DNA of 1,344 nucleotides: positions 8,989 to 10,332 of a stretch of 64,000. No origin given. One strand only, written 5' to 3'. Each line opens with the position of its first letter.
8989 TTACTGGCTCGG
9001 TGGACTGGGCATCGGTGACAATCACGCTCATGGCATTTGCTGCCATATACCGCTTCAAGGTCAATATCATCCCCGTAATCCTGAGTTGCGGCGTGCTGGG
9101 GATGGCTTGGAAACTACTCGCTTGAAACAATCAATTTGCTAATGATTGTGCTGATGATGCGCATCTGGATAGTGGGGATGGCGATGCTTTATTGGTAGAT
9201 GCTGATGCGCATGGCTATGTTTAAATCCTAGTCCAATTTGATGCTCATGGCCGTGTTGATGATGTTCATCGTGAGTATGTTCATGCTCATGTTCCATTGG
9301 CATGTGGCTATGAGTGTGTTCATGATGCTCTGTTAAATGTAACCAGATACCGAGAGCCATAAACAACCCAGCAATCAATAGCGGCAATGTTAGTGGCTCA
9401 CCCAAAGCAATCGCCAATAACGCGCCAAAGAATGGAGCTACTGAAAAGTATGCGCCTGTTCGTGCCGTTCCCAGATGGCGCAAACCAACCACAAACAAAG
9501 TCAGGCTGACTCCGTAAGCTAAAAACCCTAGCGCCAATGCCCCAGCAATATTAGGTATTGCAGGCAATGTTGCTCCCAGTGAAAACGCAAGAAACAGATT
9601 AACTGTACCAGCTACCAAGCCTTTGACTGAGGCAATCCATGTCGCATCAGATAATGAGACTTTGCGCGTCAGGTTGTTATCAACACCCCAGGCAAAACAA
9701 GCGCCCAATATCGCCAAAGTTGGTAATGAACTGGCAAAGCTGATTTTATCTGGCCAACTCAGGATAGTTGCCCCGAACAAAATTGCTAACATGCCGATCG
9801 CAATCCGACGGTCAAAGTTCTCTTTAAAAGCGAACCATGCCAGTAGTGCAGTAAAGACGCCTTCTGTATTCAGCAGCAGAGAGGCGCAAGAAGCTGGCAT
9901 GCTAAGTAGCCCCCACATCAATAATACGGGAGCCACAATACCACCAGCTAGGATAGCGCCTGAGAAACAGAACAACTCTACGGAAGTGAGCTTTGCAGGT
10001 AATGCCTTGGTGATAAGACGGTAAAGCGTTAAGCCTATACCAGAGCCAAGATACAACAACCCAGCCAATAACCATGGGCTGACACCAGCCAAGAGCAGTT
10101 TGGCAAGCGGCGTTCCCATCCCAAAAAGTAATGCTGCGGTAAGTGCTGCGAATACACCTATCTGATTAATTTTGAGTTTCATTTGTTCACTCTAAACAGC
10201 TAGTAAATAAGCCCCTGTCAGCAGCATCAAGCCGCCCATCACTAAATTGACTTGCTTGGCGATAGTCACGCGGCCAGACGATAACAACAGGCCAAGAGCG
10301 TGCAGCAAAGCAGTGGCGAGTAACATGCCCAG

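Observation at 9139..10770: Polyhistidine-tailed DMT/EamA permease next to HupE/UreJ at the end of the urease operon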

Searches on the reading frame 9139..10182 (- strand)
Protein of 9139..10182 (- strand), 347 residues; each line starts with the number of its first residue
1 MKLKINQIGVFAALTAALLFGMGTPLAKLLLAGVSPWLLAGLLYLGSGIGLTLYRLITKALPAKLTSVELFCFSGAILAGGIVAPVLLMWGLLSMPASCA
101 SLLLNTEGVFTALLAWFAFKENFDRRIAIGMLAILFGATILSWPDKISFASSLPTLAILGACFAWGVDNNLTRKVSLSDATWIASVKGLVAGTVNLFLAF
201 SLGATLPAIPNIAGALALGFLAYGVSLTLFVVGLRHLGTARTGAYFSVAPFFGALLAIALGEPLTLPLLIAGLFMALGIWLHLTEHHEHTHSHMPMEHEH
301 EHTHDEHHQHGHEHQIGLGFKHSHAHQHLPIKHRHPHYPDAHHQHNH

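Call 3: search_protein_families(library=pfam, proteins=[window:9139-10182:-], max_evalue=0.01)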
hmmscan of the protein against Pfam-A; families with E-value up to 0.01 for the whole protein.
window:9139-10182:- (347 aa): 2 families
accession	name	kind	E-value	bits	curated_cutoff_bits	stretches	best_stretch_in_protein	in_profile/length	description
PF00892.27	EamA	-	5e-22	79.1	28.2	2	8-142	2-134/135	EamA-like transporter family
PF16913.11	PUNUT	-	0.00048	19.9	30.6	1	77-145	78-148/321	Purine nucleobase transmembrane transport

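Call 4: search_protein_families(library=ncbifam, proteins=[window:9139-10182:-], max_evalue=0.01)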
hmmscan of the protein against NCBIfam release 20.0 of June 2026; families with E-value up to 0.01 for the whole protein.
window:9139-10182:- (347 aa): 2 families
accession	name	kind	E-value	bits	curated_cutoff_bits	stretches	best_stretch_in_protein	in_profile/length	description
TIGR00950.1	2A78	equivalog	1.3e-06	28.1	230.2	1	3-138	123-263/264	carboxylate/amino acid/amine transporter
NF008432.0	PRK11272.1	equivalog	8.2e-05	22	270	1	26-262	28-264/294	drug/metabolite exporter YedA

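Call 6: find_homologous_proteins(query=window:9139-10182:-, max_evalue=0.00001)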
Query window:9139-10182:- (347 aa): 8000 proteins with E <= 0.00001 among 8000 candidates; the best 120 are listed.
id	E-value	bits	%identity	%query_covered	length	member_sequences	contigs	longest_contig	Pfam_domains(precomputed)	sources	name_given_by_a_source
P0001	6.6e-204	695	92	100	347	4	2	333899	PF00892.27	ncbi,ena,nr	ncbi:MAG: DMT family transporter [Methylophilaceae bacterium]|nr:DMT family transporter [Methyloradi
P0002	1.9e-194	664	87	100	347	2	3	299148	PF00892.27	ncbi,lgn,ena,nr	ncbi:MAG TPA: DMT family transporter [Methylophilaceae bacterium]|nr:DMT family transporter [Methylo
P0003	2.3e-182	624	81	100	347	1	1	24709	PF00892.27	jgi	jgi:drug/metabolite transporter (DMT)-like permease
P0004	9.9e-182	622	81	100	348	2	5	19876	PF00892.27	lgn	-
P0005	1.2e-176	605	82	96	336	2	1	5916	PF00892.27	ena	-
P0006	1.9e-174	598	78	100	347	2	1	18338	PF00892.27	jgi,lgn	jgi:drug/metabolite transporter (DMT)-like permease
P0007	2.2e-168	578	76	100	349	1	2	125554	PF00892.27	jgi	jgi:drug/metabolite transporter (DMT)-like permease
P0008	1.1e-162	559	74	100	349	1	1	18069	PF00892.27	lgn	-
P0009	5.5e-161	554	73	100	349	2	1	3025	PF00892.27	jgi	jgi:drug/metabolite transporter (DMT)-like permease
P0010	7.2e-161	553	73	100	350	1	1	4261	PF00892.27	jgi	jgi:drug/metabolite transporter (DMT)-like permease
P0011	8.9e-161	553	74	100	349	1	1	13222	PF00892.27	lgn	-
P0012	1.1e-160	553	72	98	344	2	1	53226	PF00892.27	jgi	jgi:drug/metabolite transporter (DMT)-like permease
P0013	1.4e-160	552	74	98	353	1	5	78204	PF00892.27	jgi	jgi:drug/metabolite transporter (DMT)-like permease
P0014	3.9e-160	551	73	100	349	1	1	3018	PF00892.27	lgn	-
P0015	4.6e-160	551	73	93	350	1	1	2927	PF00892.27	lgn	-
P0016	5.9e-160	550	74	100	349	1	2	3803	PF00892.27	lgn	-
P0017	8.0e-160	550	64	100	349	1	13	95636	PF00892.27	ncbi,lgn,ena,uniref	ncbi:DMT family transporter [Pseudomonas sp.]|uniref:DMT family transporter n=1 Tax=Pseudomonas sp. 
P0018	8.1e-160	550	72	100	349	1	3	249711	PF00892.27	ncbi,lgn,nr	ncbi:MAG: DMT family transporter [Pseudomonadales bacterium]|nr:DMT family transporter [Pseudomonada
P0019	1.5e-159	549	72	100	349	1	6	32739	PF00892.27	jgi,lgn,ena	-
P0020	1.7e-159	549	72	100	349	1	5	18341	PF00892.27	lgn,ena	-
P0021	2.3e-159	548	73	100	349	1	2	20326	PF00892.27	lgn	-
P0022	3.2e-159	548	72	100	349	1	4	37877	PF00892.27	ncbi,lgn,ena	-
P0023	3.7e-159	548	73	100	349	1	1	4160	PF00892.27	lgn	-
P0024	4.1e-159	548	72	99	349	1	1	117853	PF00892.27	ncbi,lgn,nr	ncbi:MAG: eamA-like transporter family protein [Rhodocyclales bacterium]|nr:eamA-like transporter fa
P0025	4.9e-159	547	72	100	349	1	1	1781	PF00892.27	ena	-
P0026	5.0e-159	547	72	100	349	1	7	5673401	PF00892.27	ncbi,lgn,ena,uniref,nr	ncbi:DMT family transporter [Pseudomonas sp. MH9.2]|uniref:DMT family transporter n=1 Tax=unclassifi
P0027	5.4e-159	547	72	99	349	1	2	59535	PF00892.27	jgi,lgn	jgi:drug/metabolite transporter (DMT)-like permease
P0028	5.5e-159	547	73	99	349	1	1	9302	PF00892.27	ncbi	ncbi:MAG: DMT family transporter [Methylophilus sp.]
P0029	7.3e-159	547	72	100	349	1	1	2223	PF00892.27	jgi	jgi:drug/metabolite transporter (DMT)-like permease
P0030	7.5e-159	547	72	100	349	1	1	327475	PF00892.27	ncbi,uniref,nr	ncbi:EamA family transporter [Pseudomonas sp. C1C7]|uniref:DMT family transporter n=1 Tax=Pseudomona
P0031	8.5e-159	547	73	100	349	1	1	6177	PF00892.27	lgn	-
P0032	9.8e-159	546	72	100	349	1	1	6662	PF00892.27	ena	-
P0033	1.1e-158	546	72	100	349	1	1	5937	PF00892.27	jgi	jgi:drug/metabolite transporter (DMT)-like permease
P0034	1.3e-158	546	73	100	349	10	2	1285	PF00892.27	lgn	-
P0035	2.2e-158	545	72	100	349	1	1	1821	PF00892.27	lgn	-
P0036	2.2e-158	545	72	99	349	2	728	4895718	PF00892.27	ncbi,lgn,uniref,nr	ncbi:TPA: EamA family transporter [Yersinia enterocolitica]|uniref:Cobalt-nickel resistance (Export)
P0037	2.4e-158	545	71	99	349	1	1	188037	PF00892.27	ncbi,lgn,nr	ncbi:TPA: EamA family transporter [Yersinia enterocolitica]|nr:EamA family transporter [Yersinia ent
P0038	2.7e-158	545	72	98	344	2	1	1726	PF00892.27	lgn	-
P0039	2.8e-158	545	71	100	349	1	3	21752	PF00892.27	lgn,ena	-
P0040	3.0e-158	545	73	99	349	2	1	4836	PF00892.27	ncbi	ncbi:MAG TPA: EamA family transporter [Paralcaligenes sp.]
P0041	3.0e-158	545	72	99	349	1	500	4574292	PF00892.27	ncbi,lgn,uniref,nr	ncbi:DMT family transporter [Yersinia enterocolitica]|uniref:Putative membrane protein n=1 Tax=Yersi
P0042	3.1e-158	545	72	99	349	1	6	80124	PF00892.27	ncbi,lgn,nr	ncbi:DMT family transporter [Yersinia enterocolitica]|nr:DMT family transporter [Yersinia enterocoli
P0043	4.2e-158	544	72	100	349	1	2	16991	PF00892.27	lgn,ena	-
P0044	4.3e-158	544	71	100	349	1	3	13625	PF00892.27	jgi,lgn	jgi:drug/metabolite transporter (DMT)-like permease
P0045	5.9e-158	544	71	99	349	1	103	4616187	PF00892.27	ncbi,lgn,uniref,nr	ncbi:cobalt-nickel resistance (export) protein [Yersinia enterocolitica]|uniref:Membrane protein n=1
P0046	6.9e-158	544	71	99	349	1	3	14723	PF00892.27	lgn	-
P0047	7.0e-158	544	71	99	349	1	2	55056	PF00892.27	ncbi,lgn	ncbi:EamA family transporter [Yersinia enterocolitica]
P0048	7.5e-158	544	71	99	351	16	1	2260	PF00892.27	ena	-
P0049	8.1e-158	543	72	100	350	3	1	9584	PF00892.27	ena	-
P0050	9.1e-158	543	72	99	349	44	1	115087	PF00892.27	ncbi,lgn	ncbi:TPA: EamA family transporter [Yersinia enterocolitica]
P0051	9.4e-158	543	71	99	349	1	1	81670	PF00892.27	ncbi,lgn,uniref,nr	ncbi:DMT family transporter [Yersinia enterocolitica]|uniref:DMT family transporter n=1 Tax=Yersinia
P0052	9.7e-158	543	71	100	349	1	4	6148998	PF00892.27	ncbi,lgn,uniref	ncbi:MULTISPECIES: DMT family transporter [unclassified Pseudomonas]|uniref:DMT family transporter n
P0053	1.3e-157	543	72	100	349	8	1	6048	PF00892.27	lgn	-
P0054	1.3e-157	543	71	99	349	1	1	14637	PF00892.27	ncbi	ncbi:EamA family transporter [Yersinia enterocolitica]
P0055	1.4e-157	543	71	100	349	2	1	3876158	PF00892.27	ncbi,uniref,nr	ncbi:DMT family transporter [Phyllobacterium sp. 628]|uniref:DMT family transporter n=1 Tax=Phylloba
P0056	1.4e-157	543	72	99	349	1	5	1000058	PF00892.27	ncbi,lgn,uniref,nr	ncbi:DMT family transporter [Yersinia artesiana]|uniref:DMT family transporter n=1 Tax=Yersinia arte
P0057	2.0e-157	542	71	99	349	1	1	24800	PF00892.27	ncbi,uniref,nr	ncbi:DMT family transporter [Yersinia enterocolitica]|uniref:DMT family transporter n=1 Tax=Yersinia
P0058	2.1e-157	542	72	99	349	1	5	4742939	PF00892.27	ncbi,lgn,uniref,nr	ncbi:DMT family transporter [Yersinia hibernica]|uniref:DMT family transporter n=1 Tax=Yersinia hibe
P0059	2.1e-157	542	71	99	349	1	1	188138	PF00892.27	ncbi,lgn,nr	ncbi:TPA: EamA family transporter [Yersinia enterocolitica]|nr:EamA family transporter [Yersinia ent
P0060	2.6e-157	542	72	98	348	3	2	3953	PF00892.27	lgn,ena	-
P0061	2.8e-157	542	73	100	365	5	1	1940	PF00892.27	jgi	jgi:drug/metabolite transporter (DMT)-like permease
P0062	3.1e-157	542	72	100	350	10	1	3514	PF00892.27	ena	-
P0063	4.4e-157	541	66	83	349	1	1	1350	PF00892.27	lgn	-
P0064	4.7e-157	541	72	100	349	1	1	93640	PF00892.27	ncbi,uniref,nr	ncbi:DMT family transporter [Pseudomonas sp. PCH199]|uniref:DMT family transporter n=1 Tax=unclassif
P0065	5.2e-157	541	71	99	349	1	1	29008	PF00892.27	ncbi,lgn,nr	ncbi:TPA: EamA family transporter [Yersinia enterocolitica]|nr:EamA family transporter [Yersinia ent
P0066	5.2e-157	541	64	90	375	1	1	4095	PF00892.27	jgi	jgi:drug/metabolite transporter (DMT)-like permease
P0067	5.5e-157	541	72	99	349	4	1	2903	PF00892.27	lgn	-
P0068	5.6e-157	541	72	99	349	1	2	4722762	PF00892.27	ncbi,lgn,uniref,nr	ncbi:DMT family transporter [Yersinia hibernica]|uniref:EamA/RhaT family transporter n=1 Tax=Yersini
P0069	5.8e-157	541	71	99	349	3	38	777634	PF00892.27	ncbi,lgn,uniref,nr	ncbi:TPA: EamA family transporter [Yersinia enterocolitica]|uniref:DMT family transporter n=1 Tax=Ye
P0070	5.9e-157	541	72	100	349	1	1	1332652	PF00892.27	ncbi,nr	ncbi:DMT family transporter [Neisseriaceae bacterium JH1-16]|nr:DMT family transporter [Neisseriacea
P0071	5.9e-157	541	71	99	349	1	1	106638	PF00892.27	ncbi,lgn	ncbi:TPA: EamA family transporter [Yersinia enterocolitica]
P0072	6.5e-157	540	71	99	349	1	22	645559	PF00892.27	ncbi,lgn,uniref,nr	ncbi:TPA: EamA family transporter [Yersinia enterocolitica]|uniref:DMT family transporter n=1 Tax=Ye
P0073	7.2e-157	540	72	100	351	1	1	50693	PF00892.27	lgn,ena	-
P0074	7.7e-157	540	71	99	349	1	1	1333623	PF00892.27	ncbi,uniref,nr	ncbi:DMT family transporter [Yersinia enterocolitica]|uniref:DMT family transporter n=1 Tax=Yersinia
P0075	8.6e-157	540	71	99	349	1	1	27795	PF00892.27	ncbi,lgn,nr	ncbi:TPA: EamA family transporter [Yersinia enterocolitica]|nr:EamA family transporter [Yersinia ent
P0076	1.1e-156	540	71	99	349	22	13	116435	PF00892.27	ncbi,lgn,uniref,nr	ncbi:DMT family transporter [Yersinia alsatica]|uniref:DMT family transporter n=1 Tax=Yersinia alsat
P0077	1.2e-156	540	72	100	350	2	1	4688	PF00892.27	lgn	-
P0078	1.3e-156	539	73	93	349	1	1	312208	PF00892.27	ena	-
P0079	1.4e-156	539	65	83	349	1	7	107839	PF00892.27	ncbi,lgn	-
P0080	1.4e-156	539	72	98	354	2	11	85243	PF00892.27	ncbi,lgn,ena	-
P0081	1.8e-156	539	71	99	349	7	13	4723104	PF00892.27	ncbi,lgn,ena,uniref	ncbi:EamA family transporter [Yersinia sp. HM-2024]|uniref:DMT family transporter n=1 Tax=Yersinia s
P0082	2.1e-156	539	73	100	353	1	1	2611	PF00892.27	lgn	-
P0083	2.3e-156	539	65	83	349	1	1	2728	PF00892.27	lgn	-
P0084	2.4e-156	539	65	90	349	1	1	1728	PF00892.27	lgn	-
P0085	2.4e-156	539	72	99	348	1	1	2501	PF00892.27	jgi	jgi:drug/metabolite transporter (DMT)-like permease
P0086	2.5e-156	539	71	99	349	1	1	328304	PF00892.27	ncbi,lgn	ncbi:TPA: EamA family transporter [Yersinia enterocolitica]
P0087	2.7e-156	538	70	100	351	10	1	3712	PF00892.27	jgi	jgi:drug/metabolite transporter (DMT)-like permease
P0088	2.8e-156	538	70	100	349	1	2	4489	PF00892.27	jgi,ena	-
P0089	3.1e-156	538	72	100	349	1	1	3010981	PF00892.27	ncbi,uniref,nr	ncbi:DMT family transporter [Thiobacillus sedimenti]|uniref:DMT family transporter n=1 Tax=Thiobacil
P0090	3.1e-156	538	73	100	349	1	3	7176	PF00892.27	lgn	-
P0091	3.1e-156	538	72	100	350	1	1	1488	PF00892.27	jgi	jgi:drug/metabolite transporter (DMT)-like permease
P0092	3.5e-156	538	72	100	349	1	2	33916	PF00892.27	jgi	-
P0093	3.6e-156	538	71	95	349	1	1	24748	PF00892.27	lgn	-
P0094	3.7e-156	538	72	99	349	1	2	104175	PF00892.27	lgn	-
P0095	3.8e-156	538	72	100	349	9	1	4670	PF00892.27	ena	-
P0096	4.2e-156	538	73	100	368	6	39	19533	PF00892.27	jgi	jgi:drug/metabolite transporter (DMT)-like permease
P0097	4.2e-156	538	72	99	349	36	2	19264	PF00892.27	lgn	-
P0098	4.3e-156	538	72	98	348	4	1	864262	PF00892.27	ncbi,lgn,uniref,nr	ncbi:DMT family transporter [Undibacterium griseum]|uniref:DMT family transporter n=1 Tax=Undibacter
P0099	4.4e-156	538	71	100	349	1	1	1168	PF00892.27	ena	-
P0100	4.7e-156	538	72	98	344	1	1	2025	PF00892.27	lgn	-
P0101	5.5e-156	537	70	98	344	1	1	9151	PF00892.27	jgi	jgi:drug/metabolite transporter (DMT)-like permease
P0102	5.6e-156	537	71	100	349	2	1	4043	PF00892.27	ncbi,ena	-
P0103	5.8e-156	537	72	99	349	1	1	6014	PF00892.27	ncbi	-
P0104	6.2e-156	537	64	89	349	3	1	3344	PF00892.27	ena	-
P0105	7.5e-156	537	73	93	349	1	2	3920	PF00892.27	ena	-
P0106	7.7e-156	537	65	88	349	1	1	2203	PF00892.27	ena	-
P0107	7.8e-156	537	72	98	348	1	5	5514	PF00892.27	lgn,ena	-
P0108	8.0e-156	537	70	100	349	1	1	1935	PF00892.27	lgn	-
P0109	8.1e-156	537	72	99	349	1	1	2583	PF00892.27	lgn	-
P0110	8.5e-156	537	71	100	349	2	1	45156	PF00892.27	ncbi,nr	ncbi:MAG: hypothetical protein A2Y50_07175 [Pseudomonadales bacterium RIFCSPLOWO2_12_59_9]|nr:MAG: h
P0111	8.5e-156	537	71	98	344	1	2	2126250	PF00892.27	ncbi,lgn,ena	ncbi:RhaT Permeases of the drug/metabolite transporter (DMT) superfamily [Methylophilaceae bacterium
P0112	8.8e-156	537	71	98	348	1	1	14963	PF00892.27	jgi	jgi:drug/metabolite transporter (DMT)-like permease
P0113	9.0e-156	537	70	100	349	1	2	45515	PF00892.27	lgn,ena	-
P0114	1.0e-155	537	72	98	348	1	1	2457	PF00892.27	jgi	-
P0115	1.1e-155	536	69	99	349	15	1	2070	PF00892.27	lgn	-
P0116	1.3e-155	536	73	99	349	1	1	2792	PF00892.27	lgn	-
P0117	1.3e-155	536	72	100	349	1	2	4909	PF00892.27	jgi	jgi:drug/metabolite transporter (DMT)-like permease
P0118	1.4e-155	536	72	99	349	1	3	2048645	PF00892.27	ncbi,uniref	ncbi:DMT family transporter [Yersinia proxima]|uniref:DMT family transporter n=1 Tax=Yersinia proxim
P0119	1.4e-155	536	72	99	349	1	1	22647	PF00892.27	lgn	-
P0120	1.4e-155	536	71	99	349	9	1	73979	PF00892.27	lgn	-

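Call 9: search_dna_similar(query=window:9139-10182:-, collection=plasmids, mode=protein, max_rows=40, rows=spread)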
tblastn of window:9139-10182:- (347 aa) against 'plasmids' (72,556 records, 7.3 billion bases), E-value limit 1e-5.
Records with a match: 198; places in all: 202; records where one place covers at least 80% of the query: 183.
Best place of each record, by identity: 60-80% 2; <60% 196.
By first word of the organism name: Ralstonia 119; Burkholderia 18; Cupriavidus 14; Paraburkholderia 7; Rhizobium 3; Variovorax 3; Sphingomonas 2; Methylocella 2; Azospirillum 2; Afipia 2; and 23 more.
By predicted mobility (MOB-suite, as given by PLSDB): mobilizable 105; non-mobilizable 66; conjugative 27.
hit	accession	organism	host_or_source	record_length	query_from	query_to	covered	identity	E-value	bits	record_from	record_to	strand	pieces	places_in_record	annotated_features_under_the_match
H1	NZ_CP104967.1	Phyllobacterium sp. A18/5-2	Vicia costata,cell culture,root nodule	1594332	4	347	99%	68.3%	6e-115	373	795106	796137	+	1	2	none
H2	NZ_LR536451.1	Methylocella tundrae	-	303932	5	347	99%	55.4%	2e-72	251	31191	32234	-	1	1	DMT family transporter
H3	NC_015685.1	Afipia carboxidovorans OM5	-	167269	7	347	98%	53.9%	2e-70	245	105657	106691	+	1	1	DMT family transporter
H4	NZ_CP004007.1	Legionella oakridgensis ATCC 33761 = DSM 21215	-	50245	2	340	98%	53.3%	6e-60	215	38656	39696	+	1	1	DMT family transporter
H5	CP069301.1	Bradyrhizobium sp. PSBB068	monoisolate,Minnesota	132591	9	347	98%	53.0%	2e-76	262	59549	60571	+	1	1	DMT family transporter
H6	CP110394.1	Burkholderia sp. JSH-S8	Tetrastigma hemsleyanum Diels et Gilg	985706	1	347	100%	51.0%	2e-56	205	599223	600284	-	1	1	EamA family transporter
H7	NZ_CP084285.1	Caballeronia zhejiangensis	Anasa tristis,Cell culture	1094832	10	347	97%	51.6%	8e-73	252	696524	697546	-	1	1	none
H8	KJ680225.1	uncultured bacterium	-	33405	20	340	93%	53.3%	4e-57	206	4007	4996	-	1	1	cnrt: cnrt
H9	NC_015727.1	Cupriavidus necator N-1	soil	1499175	20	340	93%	52.7%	2e-53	196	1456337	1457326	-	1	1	record has no annotation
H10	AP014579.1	Burkholderia sp. RPE67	Riptortus pedestris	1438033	10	340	95%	50.6%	2e-64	228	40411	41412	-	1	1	uncharacterized protein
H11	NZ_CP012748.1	Paraburkholderia caribensis MBA4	soil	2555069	25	347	93%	51.7%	4e-58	209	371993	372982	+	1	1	none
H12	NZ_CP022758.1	Ralstonia solanacearum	Solanum tuberosum,single cell,Potato ...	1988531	20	347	95%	50.4%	5e-56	203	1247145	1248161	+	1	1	none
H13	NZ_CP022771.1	Ralstonia solanacearum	Solanum tuberosum,single cell,Potato ...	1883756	20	347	95%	50.4%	6e-56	203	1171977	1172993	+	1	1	none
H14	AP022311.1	Burkholderia sp. SFA1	-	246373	25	347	93%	50.9%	2e-59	213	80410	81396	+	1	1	hypothetical protein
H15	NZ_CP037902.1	Cupriavidus metallidurans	Soil,gold-copper mine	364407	20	347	95%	48.6%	4e-62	221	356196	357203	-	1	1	DMT family transporter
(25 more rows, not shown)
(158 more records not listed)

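Call 10: get_annotated_region(hit=H15, flank=9000)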
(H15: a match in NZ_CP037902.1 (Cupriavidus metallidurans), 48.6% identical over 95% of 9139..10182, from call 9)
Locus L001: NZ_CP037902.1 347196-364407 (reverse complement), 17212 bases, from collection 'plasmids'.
description: Cupriavidus metallidurans strain BS1 plasmid p1, complete sequence
organism: Cupriavidus metallidurans (NCBI taxid 119219)
taxonomy: Bacteria; Pseudomonadota; Betaproteobacteria; Burkholderiales; Burkholderiaceae; Cupriavidus; Cupriavidus metallidurans
host: -; source: Soil,gold-copper mine; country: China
typing (MOB-suite, as given by PLSDB): conjugative; replicon rep_cluster_332; relaxase MOBP; mating-pair formation MPF_F
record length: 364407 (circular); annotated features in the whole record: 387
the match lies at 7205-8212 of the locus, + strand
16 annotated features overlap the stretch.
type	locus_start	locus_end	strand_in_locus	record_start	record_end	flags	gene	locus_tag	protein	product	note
CDS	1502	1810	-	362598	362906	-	-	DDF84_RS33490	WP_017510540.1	zinc ribbon domain-containing protein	-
CDS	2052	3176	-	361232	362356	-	-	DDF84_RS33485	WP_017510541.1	glycosyltransferase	-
CDS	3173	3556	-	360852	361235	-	-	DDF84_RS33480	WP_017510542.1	GtrA family protein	-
CDS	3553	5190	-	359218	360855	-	-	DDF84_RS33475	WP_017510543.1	glycosyltransferase family 39 protein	-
CDS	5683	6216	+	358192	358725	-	-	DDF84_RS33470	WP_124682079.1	LuxR C-terminal-related transcriptional regulator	GO:0006355 - regulation of DNA-templated transcription [Evidence IEA]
CDS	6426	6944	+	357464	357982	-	-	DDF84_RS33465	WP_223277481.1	mechanosensitive ion channel family protein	-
CDS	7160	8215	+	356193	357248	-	-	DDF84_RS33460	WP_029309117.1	DMT family transporter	GO:0055085 - transmembrane transport [Evidence IEA]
CDS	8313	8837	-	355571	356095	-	-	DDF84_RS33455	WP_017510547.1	prolyl-tRNA synthetase associated domain-containing protein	-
CDS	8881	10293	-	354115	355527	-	-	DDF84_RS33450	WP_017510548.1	aspartate ammonia-lyase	GO:0006099 - tricarboxylic acid cycle [Evidence IEA]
CDS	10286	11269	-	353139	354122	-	-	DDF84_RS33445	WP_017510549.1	LysR family transcriptional regulator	GO:0006355 - regulation of DNA-templated transcription [Evidence IEA]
CDS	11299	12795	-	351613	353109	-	-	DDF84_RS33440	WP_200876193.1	MFS transporter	GO:0055085 - transmembrane transport [Evidence IEA]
CDS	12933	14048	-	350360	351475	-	-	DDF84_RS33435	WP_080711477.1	type II asparaginase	GO:0006528 - asparagine metabolic process [Evidence IEA]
CDS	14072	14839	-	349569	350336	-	-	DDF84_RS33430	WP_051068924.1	amino acid ABC transporter ATP-binding protein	-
CDS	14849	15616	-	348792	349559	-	-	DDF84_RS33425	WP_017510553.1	amino acid ABC transporter permease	GO:0006865 - amino acid transport [Evidence IEA]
CDS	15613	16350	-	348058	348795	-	-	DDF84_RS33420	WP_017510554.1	amino acid ABC transporter permease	GO:0006865 - amino acid transport [Evidence IEA]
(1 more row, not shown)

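Call 11: get_annotated_region(hit=H8, flank=9000)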
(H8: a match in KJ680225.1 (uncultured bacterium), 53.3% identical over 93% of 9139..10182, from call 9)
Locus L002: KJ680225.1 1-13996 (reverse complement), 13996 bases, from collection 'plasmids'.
description: Uncultured bacterium plasmid PLAsvaD clone PLAsvaD-1, complete sequence
organism: uncultured bacterium (NCBI taxid 77133)
taxonomy: Bacteria; ; ; ; ; ; uncultured bacterium
host: -; source: -; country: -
typing (MOB-suite, as given by PLSDB): non-mobilizable; replicon rep_cluster_1198
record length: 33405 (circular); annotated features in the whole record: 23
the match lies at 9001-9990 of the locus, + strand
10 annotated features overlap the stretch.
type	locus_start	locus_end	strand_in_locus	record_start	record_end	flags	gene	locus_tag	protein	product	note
CDS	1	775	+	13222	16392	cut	-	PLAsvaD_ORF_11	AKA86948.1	cation transporter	-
CDS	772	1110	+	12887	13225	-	cusF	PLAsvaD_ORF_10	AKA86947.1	CusF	-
CDS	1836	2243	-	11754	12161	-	mer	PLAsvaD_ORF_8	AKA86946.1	mer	-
CDS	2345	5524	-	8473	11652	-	czcA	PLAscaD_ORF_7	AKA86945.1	czcA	-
CDS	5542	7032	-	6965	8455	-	czcB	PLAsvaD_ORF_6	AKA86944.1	czcB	-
CDS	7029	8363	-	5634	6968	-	czc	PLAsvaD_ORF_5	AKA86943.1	czc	-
CDS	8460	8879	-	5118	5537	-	-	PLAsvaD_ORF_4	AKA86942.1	hypothetical protein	-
CDS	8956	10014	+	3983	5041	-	cnrt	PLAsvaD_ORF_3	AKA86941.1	cnrt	-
CDS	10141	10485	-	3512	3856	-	tnpC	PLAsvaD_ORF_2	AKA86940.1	TnpC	-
CDS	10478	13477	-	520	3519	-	-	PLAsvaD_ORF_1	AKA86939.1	Tnp_Tn3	-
